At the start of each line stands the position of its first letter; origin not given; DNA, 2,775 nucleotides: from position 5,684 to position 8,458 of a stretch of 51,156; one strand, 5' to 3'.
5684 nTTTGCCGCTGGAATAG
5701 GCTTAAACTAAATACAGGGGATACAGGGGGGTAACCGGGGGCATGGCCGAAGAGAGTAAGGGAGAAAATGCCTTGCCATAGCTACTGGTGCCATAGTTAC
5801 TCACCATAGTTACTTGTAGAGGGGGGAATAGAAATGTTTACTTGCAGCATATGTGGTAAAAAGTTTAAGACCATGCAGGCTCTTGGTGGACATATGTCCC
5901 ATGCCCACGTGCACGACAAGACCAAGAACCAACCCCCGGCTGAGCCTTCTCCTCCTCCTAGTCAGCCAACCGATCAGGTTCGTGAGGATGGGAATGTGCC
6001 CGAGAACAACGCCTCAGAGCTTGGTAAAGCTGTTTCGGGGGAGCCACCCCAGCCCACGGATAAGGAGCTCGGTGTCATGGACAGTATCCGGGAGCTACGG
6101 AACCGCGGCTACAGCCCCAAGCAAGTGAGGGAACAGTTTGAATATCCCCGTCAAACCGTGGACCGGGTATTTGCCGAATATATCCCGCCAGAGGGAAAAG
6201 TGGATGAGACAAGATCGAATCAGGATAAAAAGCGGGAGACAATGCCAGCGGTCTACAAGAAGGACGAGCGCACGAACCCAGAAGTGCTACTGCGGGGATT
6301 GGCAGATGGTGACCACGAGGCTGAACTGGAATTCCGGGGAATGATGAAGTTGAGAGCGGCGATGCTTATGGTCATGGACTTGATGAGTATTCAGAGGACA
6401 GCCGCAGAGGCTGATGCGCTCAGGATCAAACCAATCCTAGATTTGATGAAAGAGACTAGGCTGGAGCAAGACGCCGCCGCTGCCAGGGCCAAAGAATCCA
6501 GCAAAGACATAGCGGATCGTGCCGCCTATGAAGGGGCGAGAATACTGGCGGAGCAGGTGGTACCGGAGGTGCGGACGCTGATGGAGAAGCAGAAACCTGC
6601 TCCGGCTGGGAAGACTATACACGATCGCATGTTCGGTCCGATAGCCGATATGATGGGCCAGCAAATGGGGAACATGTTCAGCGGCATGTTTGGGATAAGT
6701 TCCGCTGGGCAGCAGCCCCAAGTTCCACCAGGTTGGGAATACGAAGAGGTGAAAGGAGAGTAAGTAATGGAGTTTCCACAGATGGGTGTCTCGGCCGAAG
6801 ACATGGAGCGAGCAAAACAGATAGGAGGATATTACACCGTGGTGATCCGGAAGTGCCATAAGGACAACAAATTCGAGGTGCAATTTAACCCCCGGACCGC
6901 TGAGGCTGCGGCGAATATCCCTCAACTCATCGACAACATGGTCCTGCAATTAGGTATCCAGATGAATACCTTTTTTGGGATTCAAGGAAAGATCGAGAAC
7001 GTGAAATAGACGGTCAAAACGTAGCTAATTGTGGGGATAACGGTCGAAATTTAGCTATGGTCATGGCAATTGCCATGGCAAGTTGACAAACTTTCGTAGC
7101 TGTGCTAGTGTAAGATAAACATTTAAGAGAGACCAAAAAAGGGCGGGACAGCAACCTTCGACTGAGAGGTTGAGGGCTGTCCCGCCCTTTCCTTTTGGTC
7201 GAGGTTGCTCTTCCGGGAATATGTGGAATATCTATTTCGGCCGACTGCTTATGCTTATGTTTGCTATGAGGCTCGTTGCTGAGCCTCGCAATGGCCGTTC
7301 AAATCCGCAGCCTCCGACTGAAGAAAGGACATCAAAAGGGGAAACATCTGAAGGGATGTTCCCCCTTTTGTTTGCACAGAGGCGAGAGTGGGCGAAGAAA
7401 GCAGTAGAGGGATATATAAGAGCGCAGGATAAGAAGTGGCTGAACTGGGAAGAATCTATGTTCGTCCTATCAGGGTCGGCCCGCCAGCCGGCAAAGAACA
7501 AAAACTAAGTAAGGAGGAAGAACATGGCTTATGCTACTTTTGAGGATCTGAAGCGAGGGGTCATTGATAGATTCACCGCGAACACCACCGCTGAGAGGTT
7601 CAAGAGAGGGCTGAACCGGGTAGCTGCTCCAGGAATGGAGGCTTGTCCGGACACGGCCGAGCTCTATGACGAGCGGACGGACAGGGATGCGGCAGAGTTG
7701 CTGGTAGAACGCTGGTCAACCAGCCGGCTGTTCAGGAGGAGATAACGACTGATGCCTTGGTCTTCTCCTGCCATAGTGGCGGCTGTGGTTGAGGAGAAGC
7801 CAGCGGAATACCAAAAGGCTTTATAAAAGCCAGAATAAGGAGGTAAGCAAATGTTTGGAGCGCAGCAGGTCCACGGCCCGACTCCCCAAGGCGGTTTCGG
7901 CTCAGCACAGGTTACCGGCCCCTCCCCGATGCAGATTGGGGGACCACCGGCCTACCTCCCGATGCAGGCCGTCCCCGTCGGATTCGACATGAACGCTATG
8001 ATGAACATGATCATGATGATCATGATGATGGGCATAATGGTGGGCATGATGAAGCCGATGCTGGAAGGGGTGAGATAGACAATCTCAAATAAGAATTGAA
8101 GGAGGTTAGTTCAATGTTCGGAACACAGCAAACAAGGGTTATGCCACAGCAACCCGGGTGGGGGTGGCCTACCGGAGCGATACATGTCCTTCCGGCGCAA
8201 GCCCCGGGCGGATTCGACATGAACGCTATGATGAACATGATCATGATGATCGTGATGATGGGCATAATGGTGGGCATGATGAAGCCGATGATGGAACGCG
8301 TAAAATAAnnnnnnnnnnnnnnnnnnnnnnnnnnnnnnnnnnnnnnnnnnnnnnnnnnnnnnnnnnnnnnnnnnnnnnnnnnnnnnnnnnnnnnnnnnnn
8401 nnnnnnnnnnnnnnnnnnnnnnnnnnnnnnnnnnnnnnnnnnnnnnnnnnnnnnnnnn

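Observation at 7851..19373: Family of tail-anchored proteins with a methionine-rich C-terminal helix clustered around an S8 protease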

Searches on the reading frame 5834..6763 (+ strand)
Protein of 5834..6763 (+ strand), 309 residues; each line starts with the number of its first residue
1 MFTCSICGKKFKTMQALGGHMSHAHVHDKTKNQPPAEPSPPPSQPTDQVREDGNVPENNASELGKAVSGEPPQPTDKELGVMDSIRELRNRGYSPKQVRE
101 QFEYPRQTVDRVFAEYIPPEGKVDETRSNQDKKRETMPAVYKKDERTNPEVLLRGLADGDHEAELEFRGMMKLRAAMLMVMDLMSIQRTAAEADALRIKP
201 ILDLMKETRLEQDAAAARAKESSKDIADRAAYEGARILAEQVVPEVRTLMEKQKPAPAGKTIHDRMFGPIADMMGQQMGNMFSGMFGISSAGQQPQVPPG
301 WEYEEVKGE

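Call 5: search_protein_families(library=pfam, proteins=[window:5834-6763:+], max_evalue=0.01)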
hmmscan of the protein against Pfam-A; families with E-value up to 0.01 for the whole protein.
window:5834-6763:+ (309 aa): 3 families
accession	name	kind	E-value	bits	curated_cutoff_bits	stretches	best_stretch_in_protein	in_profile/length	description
PF13912.12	zf-C2H2_6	-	1.5e-07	31.7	25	1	2-25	2-24/27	C2H2-type zinc finger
PF13894.12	zf-C2H2_4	-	0.001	20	27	1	2-25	1-24/24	C2H2-type zinc finger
PF00096.32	zf-C2H2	-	0.0036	18.1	25.2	1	2-25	1-23/23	Zinc finger, C2H2 type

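Call 66: search_protein_families(library=phrogs, proteins=[window:5834-6763:+], max_evalue=0.01)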
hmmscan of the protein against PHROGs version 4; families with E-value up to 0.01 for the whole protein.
window:5834-6763:+ (309 aa): 1 family
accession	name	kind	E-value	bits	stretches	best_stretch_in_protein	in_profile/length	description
phrog_125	-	DNA, RNA and nucleotide metabolism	0.00022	21.9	1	67-141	156-227/254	DNA invertase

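Call 79: search_protein_families(library=padloc, proteins=[window:5834-6763:+], max_evalue=0.001)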
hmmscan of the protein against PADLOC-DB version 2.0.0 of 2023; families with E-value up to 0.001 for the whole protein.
window:5834-6763:+ (309 aa): 0 families

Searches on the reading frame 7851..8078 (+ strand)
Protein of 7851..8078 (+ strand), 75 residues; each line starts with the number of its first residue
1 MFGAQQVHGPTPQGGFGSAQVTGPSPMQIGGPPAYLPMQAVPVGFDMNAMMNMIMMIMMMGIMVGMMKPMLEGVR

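Call 4: search_protein_families(library=pfam, proteins=[window:7851-8078:+], max_evalue=0.1)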
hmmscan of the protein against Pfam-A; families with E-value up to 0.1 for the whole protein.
window:7851-8078:+ (75 aa): 1 family
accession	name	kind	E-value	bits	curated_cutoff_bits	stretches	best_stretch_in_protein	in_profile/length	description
PF11821.13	ActD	-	0.045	13.8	25.7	1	26-68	78-120/170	Alternative complex III, ActD subunit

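Call 15: search_protein_families(library=ncbifam, proteins=[window:7851-8078:+], max_evalue=10)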
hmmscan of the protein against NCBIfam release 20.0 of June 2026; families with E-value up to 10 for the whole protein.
window:7851-8078:+ (75 aa): 0 families

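Call 16: search_protein_families(library=phrogs, proteins=[window:7851-8078:+], max_evalue=0.01)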
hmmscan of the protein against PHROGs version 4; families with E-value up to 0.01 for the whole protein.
window:7851-8078:+ (75 aa): 0 families

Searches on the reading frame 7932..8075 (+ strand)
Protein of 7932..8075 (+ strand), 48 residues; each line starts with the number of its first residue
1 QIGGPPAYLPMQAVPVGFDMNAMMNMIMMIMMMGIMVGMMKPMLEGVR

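Call 36: find_homologous_proteins(query=A3, max_evalue=1)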
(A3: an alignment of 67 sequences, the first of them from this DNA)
Query A3 (67 sequences) (48 aa, profile of the alignment): 13 proteins with E <= 1 among 201 candidates.
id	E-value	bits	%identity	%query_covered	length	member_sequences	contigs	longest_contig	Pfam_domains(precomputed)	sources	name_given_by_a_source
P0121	4.0e-3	34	55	88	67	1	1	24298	-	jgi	jgi:hypothetical protein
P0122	1.0e-2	33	33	50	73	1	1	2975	-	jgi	-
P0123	1.2e-2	33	58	94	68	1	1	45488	-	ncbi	-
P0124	2.2e-2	32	-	-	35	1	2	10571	-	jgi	jgi:hypothetical protein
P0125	6.1e-2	30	79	100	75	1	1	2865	-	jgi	-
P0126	1.1e-1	30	-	-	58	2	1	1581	-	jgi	jgi:hypothetical protein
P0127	1.4e-1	29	-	-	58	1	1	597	-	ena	-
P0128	1.8e-1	29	28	60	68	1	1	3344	-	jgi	-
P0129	4.5e-1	28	40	98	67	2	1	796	-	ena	-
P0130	5.0e-1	28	67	31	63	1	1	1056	-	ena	-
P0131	5.1e-1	27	85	100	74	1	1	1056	-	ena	-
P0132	5.3e-1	27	-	-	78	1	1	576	-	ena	-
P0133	6.8e-1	27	38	100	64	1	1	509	-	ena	-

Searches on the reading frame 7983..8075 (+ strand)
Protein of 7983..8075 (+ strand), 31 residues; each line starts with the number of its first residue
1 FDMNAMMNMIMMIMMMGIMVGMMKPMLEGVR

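Call 15: search_protein_families(library=ncbifam, proteins=[window:7983-8075:+], max_evalue=10)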
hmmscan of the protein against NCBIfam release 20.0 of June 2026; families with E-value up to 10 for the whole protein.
seq(31 aa): 1 family
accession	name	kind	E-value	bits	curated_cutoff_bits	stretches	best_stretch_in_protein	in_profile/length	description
NF052673.1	lpg1681_fam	equivalog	0.97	9.9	95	1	3-28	1-26/102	lpg1681 family protein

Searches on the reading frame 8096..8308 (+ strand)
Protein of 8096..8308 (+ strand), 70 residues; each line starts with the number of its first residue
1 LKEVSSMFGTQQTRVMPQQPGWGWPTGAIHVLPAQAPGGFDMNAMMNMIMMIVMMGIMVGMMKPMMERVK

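Call 4: search_protein_families(library=pfam, proteins=[window:8096-8308:+], max_evalue=0.1)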
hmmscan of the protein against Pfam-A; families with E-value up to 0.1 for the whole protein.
window:8096-8308:+ (70 aa): 0 families

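Call 15: search_protein_families(library=ncbifam, proteins=[window:8096-8308:+], max_evalue=10)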
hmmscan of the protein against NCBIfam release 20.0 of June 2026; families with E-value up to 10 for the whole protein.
window:8096-8308:+ (70 aa): 0 families

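Call 66: search_protein_families(library=phrogs, proteins=[window:8096-8308:+], max_evalue=0.01)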
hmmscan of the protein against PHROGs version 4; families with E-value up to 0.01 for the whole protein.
window:8096-8308:+ (70 aa): 0 families
